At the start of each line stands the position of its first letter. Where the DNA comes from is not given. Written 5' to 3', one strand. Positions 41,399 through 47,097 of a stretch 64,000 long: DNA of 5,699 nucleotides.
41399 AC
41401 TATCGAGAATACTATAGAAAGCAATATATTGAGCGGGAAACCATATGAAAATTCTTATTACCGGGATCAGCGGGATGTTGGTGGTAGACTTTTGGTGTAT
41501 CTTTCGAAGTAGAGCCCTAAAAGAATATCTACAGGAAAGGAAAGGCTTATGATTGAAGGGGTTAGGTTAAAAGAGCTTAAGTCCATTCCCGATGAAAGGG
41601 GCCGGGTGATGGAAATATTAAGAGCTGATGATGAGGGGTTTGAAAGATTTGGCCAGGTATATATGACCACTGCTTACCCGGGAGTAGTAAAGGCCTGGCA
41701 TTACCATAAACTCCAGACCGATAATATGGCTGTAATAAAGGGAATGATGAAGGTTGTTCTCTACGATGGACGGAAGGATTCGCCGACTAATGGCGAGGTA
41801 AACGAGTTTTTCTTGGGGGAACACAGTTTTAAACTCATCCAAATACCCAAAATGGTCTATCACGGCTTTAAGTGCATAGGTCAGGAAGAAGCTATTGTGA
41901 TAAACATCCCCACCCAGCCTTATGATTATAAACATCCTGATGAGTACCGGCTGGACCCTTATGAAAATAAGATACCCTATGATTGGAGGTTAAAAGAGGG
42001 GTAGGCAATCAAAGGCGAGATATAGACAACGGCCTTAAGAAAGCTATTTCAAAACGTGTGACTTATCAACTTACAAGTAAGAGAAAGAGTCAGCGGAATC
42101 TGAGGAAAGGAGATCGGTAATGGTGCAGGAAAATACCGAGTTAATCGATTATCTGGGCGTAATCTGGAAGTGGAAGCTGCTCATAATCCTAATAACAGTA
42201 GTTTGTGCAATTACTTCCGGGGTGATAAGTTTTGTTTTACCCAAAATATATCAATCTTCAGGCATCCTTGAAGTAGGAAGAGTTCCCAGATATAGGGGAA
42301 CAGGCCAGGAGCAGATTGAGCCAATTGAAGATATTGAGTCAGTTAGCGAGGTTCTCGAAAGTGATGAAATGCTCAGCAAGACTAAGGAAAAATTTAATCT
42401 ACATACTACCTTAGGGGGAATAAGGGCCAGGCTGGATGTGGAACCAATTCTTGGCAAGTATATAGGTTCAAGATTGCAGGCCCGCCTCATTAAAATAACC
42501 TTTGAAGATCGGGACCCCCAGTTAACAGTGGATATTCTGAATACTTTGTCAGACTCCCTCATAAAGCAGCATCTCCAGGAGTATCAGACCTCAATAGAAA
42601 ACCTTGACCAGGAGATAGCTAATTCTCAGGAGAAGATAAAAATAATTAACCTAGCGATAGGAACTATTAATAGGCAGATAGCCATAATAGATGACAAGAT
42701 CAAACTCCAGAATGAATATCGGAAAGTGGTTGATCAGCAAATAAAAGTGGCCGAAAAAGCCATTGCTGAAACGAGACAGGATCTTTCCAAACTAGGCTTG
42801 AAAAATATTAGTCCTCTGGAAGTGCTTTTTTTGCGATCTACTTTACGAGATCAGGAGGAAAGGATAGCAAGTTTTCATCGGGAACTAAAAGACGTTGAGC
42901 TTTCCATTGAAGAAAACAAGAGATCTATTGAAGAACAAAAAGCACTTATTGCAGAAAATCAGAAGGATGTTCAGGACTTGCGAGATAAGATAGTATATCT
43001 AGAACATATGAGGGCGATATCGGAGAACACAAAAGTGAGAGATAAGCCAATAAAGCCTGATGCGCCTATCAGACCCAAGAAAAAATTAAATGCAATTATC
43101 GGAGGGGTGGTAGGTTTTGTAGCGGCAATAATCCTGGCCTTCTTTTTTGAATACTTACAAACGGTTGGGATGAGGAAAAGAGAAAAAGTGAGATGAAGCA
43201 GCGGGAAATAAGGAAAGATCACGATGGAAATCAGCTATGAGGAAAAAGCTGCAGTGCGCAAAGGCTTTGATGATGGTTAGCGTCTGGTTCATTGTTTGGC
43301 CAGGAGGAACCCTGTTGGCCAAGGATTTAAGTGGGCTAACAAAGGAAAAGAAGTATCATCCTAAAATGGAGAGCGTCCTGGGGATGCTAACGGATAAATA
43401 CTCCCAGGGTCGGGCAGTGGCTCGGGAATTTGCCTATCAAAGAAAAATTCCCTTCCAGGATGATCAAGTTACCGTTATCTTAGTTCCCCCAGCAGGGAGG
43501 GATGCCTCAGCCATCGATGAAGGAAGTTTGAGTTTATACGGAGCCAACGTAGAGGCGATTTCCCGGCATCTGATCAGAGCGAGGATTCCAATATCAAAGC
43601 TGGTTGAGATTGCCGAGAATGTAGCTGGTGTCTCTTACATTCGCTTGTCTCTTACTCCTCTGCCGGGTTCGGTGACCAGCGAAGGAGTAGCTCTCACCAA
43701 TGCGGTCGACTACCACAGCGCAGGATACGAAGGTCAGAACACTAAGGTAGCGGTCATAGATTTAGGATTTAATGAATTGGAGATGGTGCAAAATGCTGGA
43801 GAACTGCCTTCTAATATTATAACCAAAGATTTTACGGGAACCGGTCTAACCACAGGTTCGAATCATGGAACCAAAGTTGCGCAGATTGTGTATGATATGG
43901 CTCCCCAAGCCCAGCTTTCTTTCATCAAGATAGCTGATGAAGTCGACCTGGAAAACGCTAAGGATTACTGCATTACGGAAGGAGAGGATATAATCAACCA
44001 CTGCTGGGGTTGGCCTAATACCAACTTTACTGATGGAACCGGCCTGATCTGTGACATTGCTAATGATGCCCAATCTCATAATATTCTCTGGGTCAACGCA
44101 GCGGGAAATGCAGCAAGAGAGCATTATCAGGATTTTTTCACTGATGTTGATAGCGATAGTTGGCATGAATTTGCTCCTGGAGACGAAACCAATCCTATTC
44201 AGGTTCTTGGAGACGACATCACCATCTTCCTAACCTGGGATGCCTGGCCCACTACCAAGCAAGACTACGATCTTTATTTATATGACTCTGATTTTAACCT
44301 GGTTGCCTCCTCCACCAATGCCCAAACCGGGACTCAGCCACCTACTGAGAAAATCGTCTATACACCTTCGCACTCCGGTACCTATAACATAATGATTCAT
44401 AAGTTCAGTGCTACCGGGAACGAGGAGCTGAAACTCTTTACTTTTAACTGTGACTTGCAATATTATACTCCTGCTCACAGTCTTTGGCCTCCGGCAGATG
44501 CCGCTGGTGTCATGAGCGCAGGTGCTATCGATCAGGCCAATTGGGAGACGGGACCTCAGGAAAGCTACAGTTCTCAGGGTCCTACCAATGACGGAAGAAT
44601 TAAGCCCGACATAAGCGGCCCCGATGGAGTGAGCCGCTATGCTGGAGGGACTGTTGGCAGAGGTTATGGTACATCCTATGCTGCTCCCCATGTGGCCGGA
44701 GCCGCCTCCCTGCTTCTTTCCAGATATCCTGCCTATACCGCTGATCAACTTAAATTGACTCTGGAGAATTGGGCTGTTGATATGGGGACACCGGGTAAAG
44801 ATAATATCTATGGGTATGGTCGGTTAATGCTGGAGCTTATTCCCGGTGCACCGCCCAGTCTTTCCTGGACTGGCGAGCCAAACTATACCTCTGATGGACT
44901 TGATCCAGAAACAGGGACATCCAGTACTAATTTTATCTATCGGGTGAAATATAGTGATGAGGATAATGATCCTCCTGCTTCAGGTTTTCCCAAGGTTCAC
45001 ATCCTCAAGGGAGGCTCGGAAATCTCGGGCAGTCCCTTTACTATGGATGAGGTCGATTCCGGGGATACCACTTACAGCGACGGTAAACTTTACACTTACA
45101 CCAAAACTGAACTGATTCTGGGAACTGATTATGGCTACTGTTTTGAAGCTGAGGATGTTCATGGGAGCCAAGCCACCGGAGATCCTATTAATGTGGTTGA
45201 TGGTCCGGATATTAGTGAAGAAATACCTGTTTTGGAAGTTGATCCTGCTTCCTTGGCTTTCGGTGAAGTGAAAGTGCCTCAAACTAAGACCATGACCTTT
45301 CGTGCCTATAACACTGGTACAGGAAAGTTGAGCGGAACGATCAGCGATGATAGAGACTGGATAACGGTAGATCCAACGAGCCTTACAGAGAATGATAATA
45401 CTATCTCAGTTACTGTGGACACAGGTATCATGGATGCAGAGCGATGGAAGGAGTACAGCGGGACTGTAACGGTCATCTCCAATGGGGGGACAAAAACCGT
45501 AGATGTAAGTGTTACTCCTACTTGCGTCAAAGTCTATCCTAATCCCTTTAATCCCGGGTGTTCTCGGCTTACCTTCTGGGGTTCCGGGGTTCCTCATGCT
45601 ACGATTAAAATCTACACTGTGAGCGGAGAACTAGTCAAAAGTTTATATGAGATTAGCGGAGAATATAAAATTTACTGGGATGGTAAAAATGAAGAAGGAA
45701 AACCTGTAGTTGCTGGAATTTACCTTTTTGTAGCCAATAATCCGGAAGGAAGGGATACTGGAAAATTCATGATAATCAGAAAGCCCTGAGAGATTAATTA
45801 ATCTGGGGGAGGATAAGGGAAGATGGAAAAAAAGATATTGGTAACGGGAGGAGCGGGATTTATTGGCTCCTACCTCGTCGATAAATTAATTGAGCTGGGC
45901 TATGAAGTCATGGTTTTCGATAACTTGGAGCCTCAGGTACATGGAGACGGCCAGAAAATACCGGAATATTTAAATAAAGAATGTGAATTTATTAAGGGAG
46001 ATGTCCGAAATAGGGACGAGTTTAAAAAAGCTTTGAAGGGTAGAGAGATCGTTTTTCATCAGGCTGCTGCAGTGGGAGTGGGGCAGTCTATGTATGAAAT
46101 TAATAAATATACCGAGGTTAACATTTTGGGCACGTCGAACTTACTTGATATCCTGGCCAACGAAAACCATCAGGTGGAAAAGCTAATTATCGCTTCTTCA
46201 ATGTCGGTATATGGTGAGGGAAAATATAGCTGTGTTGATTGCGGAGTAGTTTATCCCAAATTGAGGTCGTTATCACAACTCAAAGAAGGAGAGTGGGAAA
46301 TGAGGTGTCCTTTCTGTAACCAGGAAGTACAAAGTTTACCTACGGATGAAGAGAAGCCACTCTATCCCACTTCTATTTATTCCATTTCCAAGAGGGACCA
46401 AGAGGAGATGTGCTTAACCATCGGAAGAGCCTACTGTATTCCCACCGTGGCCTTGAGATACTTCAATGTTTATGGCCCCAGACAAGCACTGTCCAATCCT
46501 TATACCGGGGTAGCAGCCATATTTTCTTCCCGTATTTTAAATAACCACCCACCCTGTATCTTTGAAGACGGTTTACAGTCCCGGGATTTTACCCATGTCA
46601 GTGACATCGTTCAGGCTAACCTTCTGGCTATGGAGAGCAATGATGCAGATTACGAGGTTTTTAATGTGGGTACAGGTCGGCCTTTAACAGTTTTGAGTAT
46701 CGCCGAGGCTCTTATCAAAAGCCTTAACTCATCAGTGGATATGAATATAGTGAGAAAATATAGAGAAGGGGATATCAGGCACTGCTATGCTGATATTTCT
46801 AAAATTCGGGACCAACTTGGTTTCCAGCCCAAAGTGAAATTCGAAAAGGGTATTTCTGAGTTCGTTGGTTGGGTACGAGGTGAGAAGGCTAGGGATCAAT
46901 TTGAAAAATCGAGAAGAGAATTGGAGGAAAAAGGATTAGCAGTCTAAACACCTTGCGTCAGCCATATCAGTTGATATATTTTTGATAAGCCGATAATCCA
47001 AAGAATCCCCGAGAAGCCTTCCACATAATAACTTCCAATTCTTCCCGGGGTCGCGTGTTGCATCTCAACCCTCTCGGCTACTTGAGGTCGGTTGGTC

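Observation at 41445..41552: The rml cluster lacks rmlD; only a 35-codon, translationally coupled remnant with an RmlD-like N-terminus remains between rmlB and the cupin gene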

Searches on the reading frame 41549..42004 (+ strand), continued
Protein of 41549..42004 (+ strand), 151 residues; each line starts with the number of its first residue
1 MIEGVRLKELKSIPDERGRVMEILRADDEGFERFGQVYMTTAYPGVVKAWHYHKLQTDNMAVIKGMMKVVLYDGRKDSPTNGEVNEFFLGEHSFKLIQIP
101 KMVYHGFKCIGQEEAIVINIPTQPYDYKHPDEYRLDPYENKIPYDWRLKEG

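Call 47: fold_search(model_id=the predicted structure, library=pdb)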
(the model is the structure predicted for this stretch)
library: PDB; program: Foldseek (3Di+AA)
matches with E <= 10: 1807; with E <= 0.001: 247
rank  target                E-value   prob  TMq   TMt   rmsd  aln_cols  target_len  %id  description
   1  3ejk                  3.2e-15  1.00  0.92  0.89   1.3       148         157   38  Crystal structure of dTDP Sugar Isomerase (YP_390184.1) from DESULFOVIBRIO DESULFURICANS G20 at 1.95 A resolution (released 2008-09-30)
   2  9j9u_A                3.5e-10  1.00  0.81  0.68   2.7       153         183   27  artificial dinuclear Mn-bound metalloprotein 2 (D2:Mn) (released 2025-07-02)
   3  9j9s_A                3.9e-10  1.00  0.81  0.68   2.7       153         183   27  artificial mononuclear Zn-bound metalloprotein 5 (M5:Zn) (released 2025-07-02)
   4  9kyn_A                4.9e-10  1.00  0.80  0.68   2.7       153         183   27  artificial dinuclear Cu-bound metalloprotein 3 (D3:Cu) (released 2025-07-02)
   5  9j9t_A                5.7e-10  1.00  0.75  0.63   2.4       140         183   26  artificial mononuclear Zn-bound metalloprotein 4 (M4:Zn) (released 2025-07-02)
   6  9uyw_B                7.1e-10  1.00  0.82  0.69   2.6       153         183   28  Crystal structure of apo-form artificial metalloprotein incorporating a TP ligand (released 2025-10-15)
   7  1ep0                  9.8e-10  1.00  0.76  0.64   2.4       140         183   28  HIGH RESOLUTION CRYSTAL STRUCTURE OF DTDP-6-DEOXY-D-XYLO-4-HEXULOSE 3,5-EPIMERASE FROM METHANOBACTERIUM THERMOAUTOTROPHI (released 2000-12-13)
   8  9j9q_A                1.2e-09  1.00  0.81  0.68   2.6       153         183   27  artificial mononuclear Cu-bound metalloprotein 6 (M6:Cu) (released 2025-07-02)
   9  4hn0_D                1.4e-09  1.00  0.83  0.65   2.3       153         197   20  Crystal Structure of ChmJ, a 3'-monoepimerase apoenzyme from Streptomyces bikiniensis (released 2012-11-21)
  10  9uyw_A                1.6e-09  1.00  0.81  0.67   2.6       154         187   28  Crystal structure of apo-form artificial metalloprotein incorporating a TP ligand (released 2025-10-15)
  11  2c0z                  1.8e-09  1.00  0.83  0.64   2.5       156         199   24  The 1.6 A resolution crystal structure of NovW: a 4-keto-6-deoxy sugar epimerase from the novobiocin biosynthetic gene c (released 2006-01-25)
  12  5buv_B                1.9e-09  1.00  0.82  0.73   2.6       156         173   20  X-ray structure of WbcA from Yersinia enterocolitica (released 2015-08-05)
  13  1pm7_A                1.9e-09  1.00  0.82  0.64   3.0       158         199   22  RmlC (dTDP-6-DEOXY-D-XYLO-4-HEXULOSE 3,5-EPIMERASE)STRUCTURE FROM MYCOBACTERIUM TUBERCULOSIS AND INHIBITOR DESIGN. THE (released 2003-12-09)
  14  5buv_A                2.0e-09  1.00  0.83  0.73   2.5       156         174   20  X-ray structure of WbcA from Yersinia enterocolitica (released 2015-08-05)
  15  6ndr_A                3.1e-09  1.00  0.81  0.66   2.7       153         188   27  Crystal structure of dTDP-6-deoxy-D-glucose-3,5-epimerase RmlC from Legionella pneumophila Philadelphia 1 in complex w (released 2018-12-26)
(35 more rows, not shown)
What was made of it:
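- On RmlC (dTDP-4-dehydrorhamnose 3,5-epimerase), for the neighbouring cupin: Its Foldseek top 50 PDB hits are RmlC, ChmJ, NovW, EvaD, StrM, DdahB/MlghB and CapF, with TMq 0.75-0.92 (0.60 for CapF) (call 47).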

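Call 48: search_protein_families(library=ncbifam, proteins=[L095:1312-2196:+, L008:2676-3560:+, L005:4101-5012:+], max_evalue=1e-10)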
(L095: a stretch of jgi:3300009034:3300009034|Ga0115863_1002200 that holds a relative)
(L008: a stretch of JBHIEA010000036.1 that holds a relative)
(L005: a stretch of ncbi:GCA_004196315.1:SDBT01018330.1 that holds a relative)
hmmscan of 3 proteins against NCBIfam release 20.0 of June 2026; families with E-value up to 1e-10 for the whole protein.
L095:1312-2196:+ (295 aa): 6 families
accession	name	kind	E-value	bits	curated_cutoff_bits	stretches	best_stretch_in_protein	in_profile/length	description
TIGR01214.1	rmlD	equivalog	3.5e-98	328.2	224.05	1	2-291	1-284/285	dTDP-4-dehydrorhamnose reductase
NF007440.0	PRK09987.1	equivalog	2.3e-44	151.9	308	1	1-291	1-292/299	dTDP-4-dehydrorhamnose reductase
TIGR01181.1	dTDP_gluc_dehyt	equivalog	2.2e-14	53.3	365.1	1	3-238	2-261/321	dTDP-glucose 4,6-dehydratase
TIGR01179.1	galE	equivalog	1.1e-13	50.7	262.3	1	2-151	1-159/332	UDP-glucose 4-epimerase GalE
TIGR02197.1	heptose_epim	equivalog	2.7e-12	46.5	274.6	1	3-151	1-153/316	ADP-glyceromanno-heptose 6-epimerase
NF042423.1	oxyalk_red_Shew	equivalog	7.5e-11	41.7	580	1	2-190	10-200/331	2-alkyl-3-oxoalkanoate reductase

L008:2676-3560:+ (295 aa): 4 families
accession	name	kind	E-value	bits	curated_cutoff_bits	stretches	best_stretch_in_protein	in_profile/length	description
TIGR01214.1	rmlD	equivalog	1.4e-97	326.3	224.05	1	2-291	1-284/285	dTDP-4-dehydrorhamnose reductase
NF007440.0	PRK09987.1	equivalog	3.3e-45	154.7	308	1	1-291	1-292/299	dTDP-4-dehydrorhamnose reductase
TIGR01179.1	galE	equivalog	6e-14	51.6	262.3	1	2-150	1-158/332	UDP-glucose 4-epimerase GalE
TIGR01181.1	dTDP_gluc_dehyt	equivalog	1.6e-12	47.1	365.1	1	4-238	3-261/321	dTDP-glucose 4,6-dehydratase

L005:4101-5012:+ (304 aa): 5 families
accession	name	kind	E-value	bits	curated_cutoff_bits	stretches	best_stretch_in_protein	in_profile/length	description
TIGR01214.1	rmlD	equivalog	4.5e-100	334.4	224.05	1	10-297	1-282/285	dTDP-4-dehydrorhamnose reductase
NF007440.0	PRK09987.1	equivalog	9.8e-44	149.8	308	1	10-297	2-290/299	dTDP-4-dehydrorhamnose reductase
NF042423.1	oxyalk_red_Shew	equivalog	1.3e-14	54.1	580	1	7-185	7-188/331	2-alkyl-3-oxoalkanoate reductase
TIGR01181.1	dTDP_gluc_dehyt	equivalog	1.6e-14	53.7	365.1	1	52-271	54-282/321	dTDP-glucose 4,6-dehydratase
TIGR01179.1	galE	equivalog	1.3e-13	50.5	262.3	1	10-158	1-158/332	UDP-glucose 4-epimerase GalE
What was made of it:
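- On RmlD (dTDP-4-dehydrorhamnose reductase, TIGR01214/PF04321): The intact orthologues score 326-334 bits on TIGR01214 (call 48).
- That gene is a true RmlD: TIGR01214 scores 326-334 bits against a cut-off of 224 (call 48).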

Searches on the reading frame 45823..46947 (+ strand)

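Call 5: search_protein_families(library=pfam, proteins=[window:45823-46947:+], max_evalue=0.01)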
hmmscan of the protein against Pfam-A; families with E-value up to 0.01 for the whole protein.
window:45823-46947:+ (374 aa): 10 families
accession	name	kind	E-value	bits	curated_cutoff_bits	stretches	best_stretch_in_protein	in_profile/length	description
PF01370.27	Epimerase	-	3.7e-53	180.9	20.9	2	5-134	1-123/240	NAD dependent epimerase/dehydratase family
PF16363.11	GDP_Man_Dehyd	-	3.6e-51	175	27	2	169-346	136-331/332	GDP-mannose 4,6 dehydratase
PF01073.25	3Beta_HSD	-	3.2e-25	89.1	22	1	6-134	1-124/280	3-beta hydroxysteroid dehydrogenase/isomerase family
PF02719.21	Polysacc_synt_2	-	9.9e-18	64.8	20.2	1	5-126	1-128/293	Polysaccharide biosynthesis protein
PF07993.18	NAD_binding_4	-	1.8e-10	40.9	20.1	1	7-232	1-217/258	Male sterility protein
PF13460.12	NAD_binding_10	-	8.4e-09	36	27.2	1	9-132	1-104/184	NAD(P)H-binding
PF00106.31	adh_short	-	5.9e-07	29.6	26.6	1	3-73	1-70/195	short chain dehydrogenase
PF05368.20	NmrA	-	4.3e-06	27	27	1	1-82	1-78/298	NmrA-like family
PF04321.23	RmlD_sub_bind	-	4.1e-05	23.2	27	0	4-113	2-91/287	RmlD substrate binding domain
PF08659.16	KR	-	0.00023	21.6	22.6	1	5-128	3-138/180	KR domain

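Call 6: search_protein_families(library=ncbifam, proteins=[window:45823-46947:+], max_evalue=0.01)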
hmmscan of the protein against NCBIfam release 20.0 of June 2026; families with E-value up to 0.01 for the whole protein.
window:45823-46947:+ (374 aa): 54 families (the best 25 are shown)
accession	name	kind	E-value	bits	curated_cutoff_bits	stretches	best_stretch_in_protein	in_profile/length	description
TIGR01179.1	galE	equivalog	4e-49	167.2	262.3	3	4-135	1-130/332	UDP-glucose 4-epimerase GalE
TIGR04180.1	EDH_00030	hypoth_equivalog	2e-43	148.6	475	2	5-138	1-133/297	NAD-dependent 4,6-dehydratase LegB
TIGR01181.1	dTDP_gluc_dehyt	equivalog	4.2e-43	147.7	365.1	2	174-354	139-314/321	dTDP-glucose 4,6-dehydratase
TIGR02197.1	heptose_epim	equivalog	1.3e-37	129.7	274.6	2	175-351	127-313/316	ADP-glyceromanno-heptose 6-epimerase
NF011728.1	PRK15181.1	equivalog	1.3e-36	126.4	760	2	171-351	150-337/348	Vi polysaccharide biosynthesis UDP-N-acetylglucosaminuronic acid C-4 epimerase TviC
NF007956.0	PRK10675.1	subfamily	2.3e-28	99.3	394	2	4-132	2-130/338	UDP-glucose 4-epimerase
NF008360.0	PRK11150.1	equivalog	2.7e-21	76.1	452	2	182-352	136-307/310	ADP-glyceromanno-heptose 6-epimerase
NF007490.0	PRK10084.1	subfamily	4.5e-20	71.9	649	1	4-352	2-335/361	dTDP-glucose 4,6-dehydratase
NF042422.1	oxyalk_red_OleD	equivalog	3.3e-19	69.4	580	1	4-132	2-116/329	2-alkyl-3-oxoalkanoate reductase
NF007582.0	PRK10217.1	equivalog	7.9e-19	67.9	698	2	176-353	150-333/355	dTDP-glucose 4,6-dehydratase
TIGR02622.1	CDP_4_6_dhtase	equivalog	5e-17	62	278.45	1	2-130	4-133/352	CDP-glucose 4,6-dehydratase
NF042423.1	oxyalk_red_Shew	equivalog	1e-15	57.6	580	1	3-134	9-126/331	2-alkyl-3-oxoalkanoate reductase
TIGR03466.1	HpnA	hypoth_equivalog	2.7e-15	56.1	367.65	1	4-131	2-118/327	hopanoid-associated sugar epimerase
NF043036.1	ErythonDh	equivalog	9.9e-15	54.5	325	1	4-133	2-132/321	D-erythronate dehydrogenase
NF047922.1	GDPFucSynFcl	equivalog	5.3e-13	49.1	500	1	184-350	132-300/308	GDP-L-fucose synthase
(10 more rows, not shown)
